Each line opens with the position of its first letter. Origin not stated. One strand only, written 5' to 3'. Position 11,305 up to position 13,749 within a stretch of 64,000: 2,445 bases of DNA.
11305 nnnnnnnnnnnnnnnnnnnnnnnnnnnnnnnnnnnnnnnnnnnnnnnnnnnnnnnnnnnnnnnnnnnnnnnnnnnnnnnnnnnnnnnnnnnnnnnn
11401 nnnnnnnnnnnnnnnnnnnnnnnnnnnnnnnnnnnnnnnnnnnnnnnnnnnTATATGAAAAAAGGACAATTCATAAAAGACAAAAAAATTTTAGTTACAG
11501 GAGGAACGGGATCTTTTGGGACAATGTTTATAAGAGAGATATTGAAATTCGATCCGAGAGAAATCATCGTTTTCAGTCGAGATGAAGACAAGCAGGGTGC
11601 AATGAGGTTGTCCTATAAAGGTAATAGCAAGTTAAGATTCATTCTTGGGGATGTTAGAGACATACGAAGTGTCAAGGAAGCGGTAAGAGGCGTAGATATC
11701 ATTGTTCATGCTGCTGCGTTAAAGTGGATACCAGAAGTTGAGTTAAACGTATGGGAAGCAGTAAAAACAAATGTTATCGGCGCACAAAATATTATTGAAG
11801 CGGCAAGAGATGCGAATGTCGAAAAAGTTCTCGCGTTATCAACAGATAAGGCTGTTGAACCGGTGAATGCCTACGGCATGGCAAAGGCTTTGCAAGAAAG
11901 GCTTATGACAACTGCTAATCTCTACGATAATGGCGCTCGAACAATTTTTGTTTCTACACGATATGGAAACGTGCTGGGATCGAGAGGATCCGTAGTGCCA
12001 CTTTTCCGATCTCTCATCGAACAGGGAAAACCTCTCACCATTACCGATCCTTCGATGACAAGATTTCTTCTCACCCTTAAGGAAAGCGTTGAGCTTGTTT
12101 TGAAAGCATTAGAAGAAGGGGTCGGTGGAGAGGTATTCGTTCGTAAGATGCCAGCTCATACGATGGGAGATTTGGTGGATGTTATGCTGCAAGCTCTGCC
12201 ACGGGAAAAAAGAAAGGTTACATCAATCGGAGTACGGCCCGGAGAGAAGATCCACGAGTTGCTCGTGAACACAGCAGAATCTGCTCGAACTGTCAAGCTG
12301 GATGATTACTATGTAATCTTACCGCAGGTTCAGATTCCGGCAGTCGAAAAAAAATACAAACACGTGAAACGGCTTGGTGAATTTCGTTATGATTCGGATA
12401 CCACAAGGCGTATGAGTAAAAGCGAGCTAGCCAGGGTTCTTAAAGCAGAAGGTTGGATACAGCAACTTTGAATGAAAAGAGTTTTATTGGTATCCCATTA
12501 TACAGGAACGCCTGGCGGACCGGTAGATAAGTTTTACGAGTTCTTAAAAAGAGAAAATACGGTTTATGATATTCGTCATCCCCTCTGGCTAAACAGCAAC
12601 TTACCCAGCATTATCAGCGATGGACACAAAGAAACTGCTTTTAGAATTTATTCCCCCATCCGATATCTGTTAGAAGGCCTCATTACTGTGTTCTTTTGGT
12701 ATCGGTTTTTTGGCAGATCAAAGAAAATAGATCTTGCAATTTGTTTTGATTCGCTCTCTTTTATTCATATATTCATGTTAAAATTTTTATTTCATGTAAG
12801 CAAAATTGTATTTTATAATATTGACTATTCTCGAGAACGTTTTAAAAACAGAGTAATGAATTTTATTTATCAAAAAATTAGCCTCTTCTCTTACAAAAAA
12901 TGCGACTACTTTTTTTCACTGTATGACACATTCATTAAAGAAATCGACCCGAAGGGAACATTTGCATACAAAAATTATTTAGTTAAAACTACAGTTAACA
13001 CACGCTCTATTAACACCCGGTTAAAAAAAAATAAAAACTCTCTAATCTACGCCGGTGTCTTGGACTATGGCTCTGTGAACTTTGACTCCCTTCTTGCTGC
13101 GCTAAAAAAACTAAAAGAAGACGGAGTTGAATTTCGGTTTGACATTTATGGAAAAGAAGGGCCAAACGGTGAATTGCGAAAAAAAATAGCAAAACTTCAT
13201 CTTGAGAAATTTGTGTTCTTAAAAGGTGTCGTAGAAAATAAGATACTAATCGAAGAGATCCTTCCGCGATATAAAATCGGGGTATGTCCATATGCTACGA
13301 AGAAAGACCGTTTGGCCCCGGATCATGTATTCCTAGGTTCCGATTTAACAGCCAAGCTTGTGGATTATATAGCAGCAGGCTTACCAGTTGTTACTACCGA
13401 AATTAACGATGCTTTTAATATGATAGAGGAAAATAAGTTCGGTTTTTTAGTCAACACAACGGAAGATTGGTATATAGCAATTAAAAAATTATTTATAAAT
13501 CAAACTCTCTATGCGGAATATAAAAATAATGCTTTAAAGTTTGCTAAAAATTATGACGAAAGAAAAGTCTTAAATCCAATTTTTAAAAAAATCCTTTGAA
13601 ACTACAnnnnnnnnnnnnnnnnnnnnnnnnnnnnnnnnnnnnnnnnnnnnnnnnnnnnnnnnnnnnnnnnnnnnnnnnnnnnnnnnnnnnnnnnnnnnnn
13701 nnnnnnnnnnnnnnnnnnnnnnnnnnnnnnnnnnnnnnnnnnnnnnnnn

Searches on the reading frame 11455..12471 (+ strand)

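Call 13: search_protein_families(library=pfam, proteins=[window:11455-12471:+])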
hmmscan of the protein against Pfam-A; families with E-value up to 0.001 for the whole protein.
window:11455-12471:+ (338 aa): 11 families
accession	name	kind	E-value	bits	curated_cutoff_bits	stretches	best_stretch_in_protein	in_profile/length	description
PF02719.21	Polysacc_synt_2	-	1.4e-97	326.8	20.2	1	12-288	1-291/293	Polysaccharide biosynthesis protein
PF01370.27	Epimerase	-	9.3e-24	84.6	20.9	1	12-228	1-237/240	NAD dependent epimerase/dehydratase family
PF01073.25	3Beta_HSD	-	4.2e-16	59.2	22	1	13-136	1-122/280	3-beta hydroxysteroid dehydrogenase/isomerase family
PF16363.11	GDP_Man_Dehyd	-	1.9e-15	57.6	27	1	13-251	1-269/332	GDP-mannose 4,6 dehydratase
PF13460.12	NAD_binding_10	-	1.2e-11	45.2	27.2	1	16-136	1-104/184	NAD(P)H-binding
PF07993.18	NAD_binding_4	-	1.3e-09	38.1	20.1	1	14-144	1-150/258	Male sterility protein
PF04321.23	RmlD_sub_bind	-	1.6e-09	37.7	27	1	11-196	2-175/287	RmlD substrate binding domain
PF05368.20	NmrA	-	2.9e-07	30.8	27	1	9-130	2-107/298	NmrA-like family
PF08659.16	KR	-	1.6e-06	28.6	22.6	1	12-129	3-135/180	KR domain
PF00106.31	adh_short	-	2.8e-05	24.1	26.6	1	10-119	1-121/195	short chain dehydrogenase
PF03807.23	F420_oxidored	-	0.00062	20.8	21.6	0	17-95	6-75/94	NADP oxidoreductase coenzyme F420-dependent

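Call 67: search_protein_families(library=ncbifam, proteins=[window:11455-12471:+], max_evalue=1e-25)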
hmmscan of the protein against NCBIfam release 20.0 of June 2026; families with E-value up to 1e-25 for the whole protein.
window:11455-12471:+ (338 aa): 2 families
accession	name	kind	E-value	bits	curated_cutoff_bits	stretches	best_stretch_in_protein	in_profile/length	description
TIGR03589.1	PseB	equivalog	5.1e-107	357.5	407.75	1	7-323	2-318/324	UDP-N-acetylglucosamine 4,6-dehydratase (inverting)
TIGR04130.1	FnlA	equivalog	9.4e-92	307.5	730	1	7-329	2-325/337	UDP-N-acetylglucosamine 4,6-dehydratase/5-epimerase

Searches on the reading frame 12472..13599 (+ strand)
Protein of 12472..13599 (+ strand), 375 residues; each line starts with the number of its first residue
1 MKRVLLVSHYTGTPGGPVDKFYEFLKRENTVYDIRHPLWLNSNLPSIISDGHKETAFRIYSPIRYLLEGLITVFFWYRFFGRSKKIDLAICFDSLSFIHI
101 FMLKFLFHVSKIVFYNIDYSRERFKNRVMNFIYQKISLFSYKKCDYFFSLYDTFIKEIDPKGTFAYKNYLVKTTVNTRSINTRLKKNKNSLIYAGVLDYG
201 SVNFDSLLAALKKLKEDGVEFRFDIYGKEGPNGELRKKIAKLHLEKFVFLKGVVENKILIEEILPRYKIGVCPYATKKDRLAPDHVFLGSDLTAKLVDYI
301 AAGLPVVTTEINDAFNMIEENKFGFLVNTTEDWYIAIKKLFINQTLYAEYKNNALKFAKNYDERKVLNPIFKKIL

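Call 13: search_protein_families(library=pfam, proteins=[window:12472-13599:+])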
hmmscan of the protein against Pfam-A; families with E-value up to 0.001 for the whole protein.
window:12472-13599:+ (375 aa): 2 families
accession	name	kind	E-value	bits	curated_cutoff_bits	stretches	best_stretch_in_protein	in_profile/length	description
PF13692.12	Glyco_trans_1_4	-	1.3e-13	51.8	27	1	190-341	3-140/142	Glycosyl transferases group 1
PF00534.26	Glycos_transf_1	-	6.2e-11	42.6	26.4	1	183-356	10-171/172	Glycosyl transferases group 1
